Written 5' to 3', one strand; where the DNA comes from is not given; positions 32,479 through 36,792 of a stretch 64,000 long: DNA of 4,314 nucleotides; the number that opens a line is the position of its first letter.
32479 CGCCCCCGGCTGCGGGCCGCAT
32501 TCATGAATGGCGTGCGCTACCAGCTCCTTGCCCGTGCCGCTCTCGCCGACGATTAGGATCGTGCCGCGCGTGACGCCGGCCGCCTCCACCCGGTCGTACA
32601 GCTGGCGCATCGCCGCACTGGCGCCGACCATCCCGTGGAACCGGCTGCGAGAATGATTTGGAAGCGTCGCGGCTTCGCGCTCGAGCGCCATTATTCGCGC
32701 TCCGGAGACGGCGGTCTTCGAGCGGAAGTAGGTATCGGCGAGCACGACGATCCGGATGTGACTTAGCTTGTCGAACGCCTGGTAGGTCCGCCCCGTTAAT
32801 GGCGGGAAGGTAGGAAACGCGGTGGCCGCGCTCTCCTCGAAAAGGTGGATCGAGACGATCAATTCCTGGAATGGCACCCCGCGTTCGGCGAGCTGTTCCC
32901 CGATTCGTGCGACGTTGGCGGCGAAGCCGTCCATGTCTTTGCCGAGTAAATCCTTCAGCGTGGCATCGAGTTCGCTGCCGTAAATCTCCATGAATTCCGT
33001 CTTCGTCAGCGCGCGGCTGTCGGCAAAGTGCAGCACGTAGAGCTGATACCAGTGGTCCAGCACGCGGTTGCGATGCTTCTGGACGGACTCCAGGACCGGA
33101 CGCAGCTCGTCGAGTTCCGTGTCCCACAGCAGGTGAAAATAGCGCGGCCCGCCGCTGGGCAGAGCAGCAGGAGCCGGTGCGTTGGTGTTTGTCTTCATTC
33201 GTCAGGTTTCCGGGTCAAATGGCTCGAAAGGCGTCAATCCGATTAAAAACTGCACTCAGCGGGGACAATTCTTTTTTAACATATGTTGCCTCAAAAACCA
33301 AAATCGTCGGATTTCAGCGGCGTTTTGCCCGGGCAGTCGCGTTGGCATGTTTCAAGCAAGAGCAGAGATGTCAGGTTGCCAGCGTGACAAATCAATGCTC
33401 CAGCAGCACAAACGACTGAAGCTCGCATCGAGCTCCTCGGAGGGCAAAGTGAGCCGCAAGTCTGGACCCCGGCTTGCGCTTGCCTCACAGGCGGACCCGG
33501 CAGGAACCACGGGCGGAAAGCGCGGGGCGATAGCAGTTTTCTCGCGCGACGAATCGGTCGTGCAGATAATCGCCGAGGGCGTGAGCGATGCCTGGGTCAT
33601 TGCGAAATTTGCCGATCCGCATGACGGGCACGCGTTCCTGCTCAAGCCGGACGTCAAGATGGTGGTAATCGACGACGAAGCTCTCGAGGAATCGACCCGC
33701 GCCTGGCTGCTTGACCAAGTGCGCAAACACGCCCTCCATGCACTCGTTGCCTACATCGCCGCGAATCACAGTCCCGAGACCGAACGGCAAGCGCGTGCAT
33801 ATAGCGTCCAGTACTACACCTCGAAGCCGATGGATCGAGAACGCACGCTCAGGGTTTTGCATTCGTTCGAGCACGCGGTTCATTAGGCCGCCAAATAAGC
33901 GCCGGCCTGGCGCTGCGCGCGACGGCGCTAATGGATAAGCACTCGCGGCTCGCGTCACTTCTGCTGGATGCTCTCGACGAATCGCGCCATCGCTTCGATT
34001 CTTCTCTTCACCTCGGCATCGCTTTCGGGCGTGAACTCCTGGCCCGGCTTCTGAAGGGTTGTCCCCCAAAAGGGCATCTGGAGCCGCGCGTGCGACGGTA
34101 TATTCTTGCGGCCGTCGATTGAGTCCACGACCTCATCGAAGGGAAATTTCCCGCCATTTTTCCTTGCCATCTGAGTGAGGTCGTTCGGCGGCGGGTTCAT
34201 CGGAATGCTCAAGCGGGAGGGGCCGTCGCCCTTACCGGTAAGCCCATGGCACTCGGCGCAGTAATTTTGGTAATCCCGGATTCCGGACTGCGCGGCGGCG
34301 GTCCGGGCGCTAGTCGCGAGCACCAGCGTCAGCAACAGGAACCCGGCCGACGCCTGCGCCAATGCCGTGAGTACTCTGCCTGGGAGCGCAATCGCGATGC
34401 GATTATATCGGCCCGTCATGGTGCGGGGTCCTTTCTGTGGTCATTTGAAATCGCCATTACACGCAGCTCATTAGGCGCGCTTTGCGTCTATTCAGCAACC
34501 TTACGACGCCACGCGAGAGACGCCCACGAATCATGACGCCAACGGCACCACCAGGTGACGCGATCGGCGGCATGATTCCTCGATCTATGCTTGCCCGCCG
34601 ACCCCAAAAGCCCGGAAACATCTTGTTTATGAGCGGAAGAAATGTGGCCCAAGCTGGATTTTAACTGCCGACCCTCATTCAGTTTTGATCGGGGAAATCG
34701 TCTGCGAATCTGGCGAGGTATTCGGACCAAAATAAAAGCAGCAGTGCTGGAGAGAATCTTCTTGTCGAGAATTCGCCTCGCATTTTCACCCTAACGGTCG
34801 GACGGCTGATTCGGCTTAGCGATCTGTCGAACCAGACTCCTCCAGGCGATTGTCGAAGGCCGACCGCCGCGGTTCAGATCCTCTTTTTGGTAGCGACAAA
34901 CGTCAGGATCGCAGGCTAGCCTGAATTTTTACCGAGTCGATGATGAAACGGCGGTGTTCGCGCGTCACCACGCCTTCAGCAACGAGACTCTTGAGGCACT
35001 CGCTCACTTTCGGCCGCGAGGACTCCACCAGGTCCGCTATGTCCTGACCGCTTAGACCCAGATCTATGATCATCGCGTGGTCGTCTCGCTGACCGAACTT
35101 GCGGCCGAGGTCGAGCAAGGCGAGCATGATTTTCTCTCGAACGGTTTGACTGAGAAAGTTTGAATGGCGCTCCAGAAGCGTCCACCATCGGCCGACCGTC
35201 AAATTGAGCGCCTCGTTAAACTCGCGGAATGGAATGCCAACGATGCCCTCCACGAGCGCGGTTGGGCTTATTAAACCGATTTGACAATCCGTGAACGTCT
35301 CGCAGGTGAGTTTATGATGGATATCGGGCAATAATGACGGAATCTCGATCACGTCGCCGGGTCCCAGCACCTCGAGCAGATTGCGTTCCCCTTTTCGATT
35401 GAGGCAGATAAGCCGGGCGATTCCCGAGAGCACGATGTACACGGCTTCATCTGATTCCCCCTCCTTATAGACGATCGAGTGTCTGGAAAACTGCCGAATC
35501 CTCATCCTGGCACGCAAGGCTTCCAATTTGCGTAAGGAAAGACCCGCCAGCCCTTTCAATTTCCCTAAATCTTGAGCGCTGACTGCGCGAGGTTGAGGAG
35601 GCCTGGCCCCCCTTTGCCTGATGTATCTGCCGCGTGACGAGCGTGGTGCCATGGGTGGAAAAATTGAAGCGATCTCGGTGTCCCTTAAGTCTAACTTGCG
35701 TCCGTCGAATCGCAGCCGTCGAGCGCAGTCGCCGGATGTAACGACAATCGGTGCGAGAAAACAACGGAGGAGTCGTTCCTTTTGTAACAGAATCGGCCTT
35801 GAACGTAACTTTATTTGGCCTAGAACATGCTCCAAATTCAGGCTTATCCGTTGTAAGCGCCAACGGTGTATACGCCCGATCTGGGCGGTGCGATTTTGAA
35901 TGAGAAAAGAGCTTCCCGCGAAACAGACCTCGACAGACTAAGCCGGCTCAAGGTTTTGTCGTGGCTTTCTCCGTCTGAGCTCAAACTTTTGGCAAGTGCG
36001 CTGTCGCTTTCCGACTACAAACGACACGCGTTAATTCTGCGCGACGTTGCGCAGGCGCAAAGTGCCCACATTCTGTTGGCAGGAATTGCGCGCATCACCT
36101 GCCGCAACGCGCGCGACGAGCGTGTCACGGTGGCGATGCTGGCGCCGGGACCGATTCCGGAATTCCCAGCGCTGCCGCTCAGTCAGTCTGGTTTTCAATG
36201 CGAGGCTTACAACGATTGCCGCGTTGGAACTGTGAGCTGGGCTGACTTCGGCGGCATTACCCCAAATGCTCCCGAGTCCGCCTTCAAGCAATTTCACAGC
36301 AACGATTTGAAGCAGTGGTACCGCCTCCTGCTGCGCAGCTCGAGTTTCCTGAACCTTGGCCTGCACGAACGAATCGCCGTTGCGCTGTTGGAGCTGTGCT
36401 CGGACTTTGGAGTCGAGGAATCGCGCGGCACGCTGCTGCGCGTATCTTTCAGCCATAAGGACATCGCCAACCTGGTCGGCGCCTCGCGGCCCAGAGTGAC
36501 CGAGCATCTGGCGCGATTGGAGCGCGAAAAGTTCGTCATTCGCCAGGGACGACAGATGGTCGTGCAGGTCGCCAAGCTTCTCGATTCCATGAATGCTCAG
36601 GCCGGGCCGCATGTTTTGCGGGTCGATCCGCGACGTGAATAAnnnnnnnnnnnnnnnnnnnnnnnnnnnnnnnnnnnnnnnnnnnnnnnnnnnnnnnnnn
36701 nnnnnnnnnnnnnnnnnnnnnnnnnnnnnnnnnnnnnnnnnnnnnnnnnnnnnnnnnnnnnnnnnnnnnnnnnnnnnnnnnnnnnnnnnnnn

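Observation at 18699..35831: Cluster of -24/-12 promoter candidates around a sigma-54 activator suggests a local stress/redox regulon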

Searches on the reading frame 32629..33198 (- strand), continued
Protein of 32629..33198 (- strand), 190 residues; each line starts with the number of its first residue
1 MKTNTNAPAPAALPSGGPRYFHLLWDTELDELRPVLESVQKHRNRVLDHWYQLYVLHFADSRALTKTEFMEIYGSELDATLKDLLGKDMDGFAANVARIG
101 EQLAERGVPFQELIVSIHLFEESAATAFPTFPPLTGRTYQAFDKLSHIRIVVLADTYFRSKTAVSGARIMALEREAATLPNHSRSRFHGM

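Call 73: search_protein_families(library=pfam, max_evalue=0.01, proteins=[P0204, P0214, P0217, P0227, P0240, P0249, P0259, P0264, P0265, P0137])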
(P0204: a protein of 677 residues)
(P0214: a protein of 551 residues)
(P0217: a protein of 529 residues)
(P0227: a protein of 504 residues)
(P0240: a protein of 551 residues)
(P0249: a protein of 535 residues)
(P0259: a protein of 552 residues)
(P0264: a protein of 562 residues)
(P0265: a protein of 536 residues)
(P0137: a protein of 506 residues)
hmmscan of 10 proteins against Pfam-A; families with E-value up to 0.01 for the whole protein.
P0204 (677 aa): 6 families
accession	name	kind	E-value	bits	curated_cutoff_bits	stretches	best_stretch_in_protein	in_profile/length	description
PF02518.31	HATPase_c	-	1.9e-28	99.6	26.4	1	422-532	1-110/111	Histidine kinase-, DNA gyrase B-, and HSP90-like ATPase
PF00512.31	HisKA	-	5.1e-16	58.9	26.9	1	313-376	2-64/66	His Kinase A (phospho-acceptor) domain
PF00072.30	Response_reg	-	4.2e-15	56.3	30.2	1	556-670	1-110/111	Response regulator receiver domain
PF08448.16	PAS_4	-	3.7e-08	34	23.1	1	184-292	1-110/110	PAS fold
PF13188.13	PAS_8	-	3.2e-05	24.1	21.8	1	181-229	4-49/65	PAS domain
PF00989.32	PAS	-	3.4e-05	24.2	22.6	1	181-230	4-53/113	PAS fold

P0214 (551 aa): 12 families
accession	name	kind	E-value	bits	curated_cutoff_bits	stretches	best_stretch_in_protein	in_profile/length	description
PF00158.32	Sigma54_activat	-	4.7e-61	205.8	20.2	1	209-375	1-167/168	Sigma-54 interaction domain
PF14532.12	Sigma54_activ_2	-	6.3e-23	82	25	1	210-380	1-138/138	Sigma-54 interaction domain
PF25601.1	AAA_lid_14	-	4.1e-20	71.8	27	1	381-457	1-77/87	AAA+ ATPase lid domain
PF07728.20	AAA_5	-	1.3e-10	41.8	22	1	233-360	2-133/139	AAA domain (dynein-related subfamily)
PF02954.25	HTH_8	-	6.4e-10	39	22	1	493-530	4-41/42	Bacterial regulatory protein, Fis family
PF01078.27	Mg_chelatase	-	3.5e-07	30.3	20.3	1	290-355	95-162/207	Magnesium chelatase, subunit ChlI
PF00004.35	AAA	-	1.6e-05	25.8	21.2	1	233-354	1-112/131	ATPase family associated with various cellular activities (AAA)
PF13191.12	AAA_16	-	5.4e-05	24.2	32.6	1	209-329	2-124/167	AAA ATPase domain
PF00493.29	MCM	-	0.0019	17.8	23.3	1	231-330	58-150/224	MCM P-loop domain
PF20030.5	bpMoxR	-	0.0043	16.6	27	0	230-356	31-151/205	MoxR domain in the MoxR-vWA-beta-propeller ternary systems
PF13556.12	HTH_30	-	0.0052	17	27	0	505-532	10-37/59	PucR C-terminal helix-turn-helix domain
PF07724.20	AAA_2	-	0.0061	17.1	27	1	231-331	4-105/166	AAA domain (Cdc48 subfamily)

P0217 (529 aa): 9 families
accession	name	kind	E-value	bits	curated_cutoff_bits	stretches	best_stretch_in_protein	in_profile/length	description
PF00158.32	Sigma54_activat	-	1.1e-62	211.1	20.2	1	191-357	1-167/168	Sigma-54 interaction domain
PF25601.1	AAA_lid_14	-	3.2e-22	78.6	27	1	363-440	1-78/87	AAA+ ATPase lid domain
PF14532.12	Sigma54_activ_2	-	1.2e-17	64.9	25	1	192-362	1-138/138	Sigma-54 interaction domain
PF02954.25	HTH_8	-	6.5e-13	48.6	22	1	469-510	1-42/42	Bacterial regulatory protein, Fis family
PF07728.20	AAA_5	-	6.1e-10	39.7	22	1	215-335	2-125/139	AAA domain (dynein-related subfamily)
PF13191.12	AAA_16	-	4.2e-07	31.1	32.6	1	191-267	2-85/167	AAA ATPase domain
PF01078.27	Mg_chelatase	-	0.00068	19.5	20.3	0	270-319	93-142/207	Magnesium chelatase, subunit ChlI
PF00004.35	AAA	-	0.0034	18.3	21.2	1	215-336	1-111/131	ATPase family associated with various cellular activities (AAA)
PF13518.12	HTH_28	-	0.0053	17.3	25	0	485-515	11-41/52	Helix-turn-helix domain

P0227 (504 aa): 9 families
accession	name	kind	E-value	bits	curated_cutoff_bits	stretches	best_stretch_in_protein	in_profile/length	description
PF00158.32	Sigma54_activat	-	7.6e-59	198.6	20.2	1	196-362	1-167/168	Sigma-54 interaction domain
PF14532.12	Sigma54_activ_2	-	1.2e-19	71.4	25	1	197-367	1-138/138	Sigma-54 interaction domain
PF25601.1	AAA_lid_14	-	2.9e-18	65.9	27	1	369-449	2-81/87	AAA+ ATPase lid domain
PF02954.25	HTH_8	-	1e-14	54.4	22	1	462-502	2-42/42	Bacterial regulatory protein, Fis family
PF07728.20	AAA_5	-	1.5e-09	38.4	22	1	220-338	2-123/139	AAA domain (dynein-related subfamily)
PF01078.27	Mg_chelatase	-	1.2e-05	25.2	20.3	1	209-318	14-136/207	Magnesium chelatase, subunit ChlI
PF13191.12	AAA_16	-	0.00012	23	32.6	1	196-316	2-124/167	AAA ATPase domain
PF00004.35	AAA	-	0.00076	20.4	21.2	1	220-346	1-116/131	ATPase family associated with various cellular activities (AAA)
PF13518.12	HTH_28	-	0.0085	16.6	25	0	469-497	5-31/52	Helix-turn-helix domain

P0240 (551 aa): 3 families
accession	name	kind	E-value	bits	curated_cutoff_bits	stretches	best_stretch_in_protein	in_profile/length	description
PF13185.12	GAF_2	-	2.2e-13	51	28.6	1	404-536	2-135/136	GAF domain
PF13492.12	GAF_3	-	4.3e-10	40.5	27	1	414-538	10-129/129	GAF domain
PF01590.32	GAF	-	4e-09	37.5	22.4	1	407-534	3-131/133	GAF domain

P0249 (535 aa): 3 families
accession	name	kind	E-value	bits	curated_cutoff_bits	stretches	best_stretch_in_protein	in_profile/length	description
PF13185.12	GAF_2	-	2.7e-12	47.5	28.6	1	406-531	9-135/136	GAF domain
PF01590.32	GAF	-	4e-09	37.5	22.4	1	402-528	3-130/133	GAF domain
PF11563.14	Protoglobin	-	0.003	18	25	1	83-155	83-155/158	Protoglobin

P0259 (552 aa): 3 families
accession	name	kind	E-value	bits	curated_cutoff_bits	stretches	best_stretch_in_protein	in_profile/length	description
PF13185.12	GAF_2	-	9e-16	58.8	28.6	1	403-547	3-135/136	GAF domain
PF01590.32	GAF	-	4.1e-11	44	22.4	1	405-545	3-131/133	GAF domain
PF13492.12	GAF_3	-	2.6e-10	41.2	27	1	405-547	3-127/129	GAF domain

P0264 (562 aa): 3 families
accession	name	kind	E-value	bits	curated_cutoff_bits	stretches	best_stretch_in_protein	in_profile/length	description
PF13185.12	GAF_2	-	1.8e-25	90.2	28.6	2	408-549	2-135/136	GAF domain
PF01590.32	GAF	-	6.5e-23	82.2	22.4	1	412-549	4-133/133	GAF domain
PF13492.12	GAF_3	-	2.4e-18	67.2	27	1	410-549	2-127/129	GAF domain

P0265 (536 aa): 3 families
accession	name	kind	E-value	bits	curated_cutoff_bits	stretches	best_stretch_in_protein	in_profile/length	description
PF13185.12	GAF_2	-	9.7e-13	48.9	28.6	1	403-533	2-133/136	GAF domain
PF13492.12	GAF_3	-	1.6e-11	45.2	27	1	406-533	3-125/129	GAF domain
PF01590.32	GAF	-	5.2e-11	43.6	22.4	1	405-535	2-133/133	GAF domain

P0137 (506 aa): 2 families
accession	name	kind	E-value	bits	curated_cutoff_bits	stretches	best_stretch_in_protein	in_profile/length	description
PF01814.28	Hemerythrin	-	1.6e-19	71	25.3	2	89-202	4-125/127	Hemerythrin HHE cation binding domain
PF10006.14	DUF2249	-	1.1e-06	28.8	29.5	1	10-76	2-68/70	Uncharacterized conserved protein (DUF2249)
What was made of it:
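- The same N-domain is found fused to a hemerythrin domain in P0137 (call 73).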

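Call 80: search_protein_families(library=pfam, alignment_id=A1, max_evalue=1)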
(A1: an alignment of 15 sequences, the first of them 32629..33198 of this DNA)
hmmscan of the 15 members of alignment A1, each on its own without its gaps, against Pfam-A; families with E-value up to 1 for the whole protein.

A. member 1, window:32629-33198:- (190 aa): 2 families
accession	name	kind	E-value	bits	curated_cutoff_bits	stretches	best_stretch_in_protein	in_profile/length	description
PF22181.1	TarS_linker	-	0.041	14.7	27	1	30-69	6-53/100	Glycosyl transferase TarS linker domain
PF11563.14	Protoglobin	-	0.059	13.8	25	1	26-160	16-155/158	Protoglobin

B. families by the number of members that match (of 15 scanned): 7 families
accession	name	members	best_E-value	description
PF11563.14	Protoglobin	4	0.003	Protoglobin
PF22181.1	TarS_linker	3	0.025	Glycosyl transferase TarS linker domain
PF06456.18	Arfaptin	1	0.11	Arfaptin-like domain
PF17049.10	AEP1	1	0.13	ATPase expression protein 1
PF00264.25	Tyrosinase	1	0.13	Common central domain of tyrosinase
PF14361.12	RsbRD_N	1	0.15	RsbT co-antagonist protein rsbRD N-terminal domain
PF17804.6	TSP_NTD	1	0.24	Tail specific protease N-terminal domain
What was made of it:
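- On Globin-coupled sensor / protoglobin family: 4 of 15 members give sub-threshold hits, the best at E = 0.003 (call 80).
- Sub-threshold Pfam Protoglobin matches occur in 4 of 15 members (call 80). One family member gives a weak RsbRD_N match (call 80).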

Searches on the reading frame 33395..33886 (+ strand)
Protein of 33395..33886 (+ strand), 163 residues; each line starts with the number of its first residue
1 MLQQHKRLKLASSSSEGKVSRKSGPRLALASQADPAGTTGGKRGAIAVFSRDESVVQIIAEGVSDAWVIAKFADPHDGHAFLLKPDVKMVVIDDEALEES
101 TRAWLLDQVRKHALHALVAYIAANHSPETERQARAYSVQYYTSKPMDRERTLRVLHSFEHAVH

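Call 46: search_protein_families(library=pfam, max_evalue=1, proteins=[window:33395-33886:+])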
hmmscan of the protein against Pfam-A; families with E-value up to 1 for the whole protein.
window:33395-33886:+ (163 aa): 2 families
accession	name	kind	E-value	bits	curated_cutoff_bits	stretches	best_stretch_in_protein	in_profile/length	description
PF15572.11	Imm45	-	0.11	13.5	25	1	39-72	53-85/100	Immunity protein 45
PF00072.30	Response_reg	-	0.11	13.1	30.2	1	65-152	22-107/111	Response regulator receiver domain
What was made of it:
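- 33395..33886 (+): Conserved gene for a receiver-like protein, divergent from the activator. Its start codon is uncertain. The Pfam Response_reg match is weak (E = 0.11, call 46).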

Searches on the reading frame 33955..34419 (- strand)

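Call 6: search_protein_families(library=pfam, proteins=[window:33955-34419:-])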
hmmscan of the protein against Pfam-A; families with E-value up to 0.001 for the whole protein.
window:33955-34419:- (154 aa): 2 families
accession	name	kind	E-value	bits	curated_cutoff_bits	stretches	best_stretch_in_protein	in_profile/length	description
PF13442.11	Cytochrome_CBB3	-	6e-06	26.9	27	1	41-90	1-46/68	Cytochrome C oxidase, cbb3-type, subunit III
PF00034.26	Cytochrom_C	-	0.00086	21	21.3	0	50-98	8-47/90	Cytochrome c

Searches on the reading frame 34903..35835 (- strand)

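Call 6: search_protein_families(library=pfam, proteins=[window:34903-35835:-])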
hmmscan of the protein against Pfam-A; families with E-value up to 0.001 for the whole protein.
window:34903-35835:- (310 aa): 3 families
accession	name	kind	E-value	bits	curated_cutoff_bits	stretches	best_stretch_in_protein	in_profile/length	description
PF00027.35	cNMP_binding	-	3.9e-14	52.8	27.5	1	114-194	2-82/89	Cyclic nucleotide-binding domain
PF13545.12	HTH_Crp_2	-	3.1e-09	37.1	27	1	236-299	3-61/70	Crp-like helix-turn-helix domain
PF01978.25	TrmB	-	0.001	19.3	25.6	0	262-296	24-58/68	Sugar-specific transcriptional regulator TrmB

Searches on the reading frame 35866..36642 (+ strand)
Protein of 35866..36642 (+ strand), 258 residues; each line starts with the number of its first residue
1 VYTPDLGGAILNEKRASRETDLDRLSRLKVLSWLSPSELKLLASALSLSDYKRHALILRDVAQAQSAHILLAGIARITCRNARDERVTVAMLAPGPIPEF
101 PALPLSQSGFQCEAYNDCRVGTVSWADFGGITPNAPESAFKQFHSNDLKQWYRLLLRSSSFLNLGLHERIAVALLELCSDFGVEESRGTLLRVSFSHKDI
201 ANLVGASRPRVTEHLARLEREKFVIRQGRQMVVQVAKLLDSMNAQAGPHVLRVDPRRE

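Call 6: search_protein_families(library=pfam, proteins=[window:35866-36642:+])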
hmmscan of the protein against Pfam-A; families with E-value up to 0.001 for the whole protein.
window:35866-36642:+ (258 aa): 2 families
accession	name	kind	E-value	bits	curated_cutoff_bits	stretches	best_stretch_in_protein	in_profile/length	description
PF13545.12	HTH_Crp_2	-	2.3e-11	44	27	1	168-238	1-67/70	Crp-like helix-turn-helix domain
PF00027.35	cNMP_binding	-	0.00022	21.5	27.5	1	50-128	3-82/89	Cyclic nucleotide-binding domain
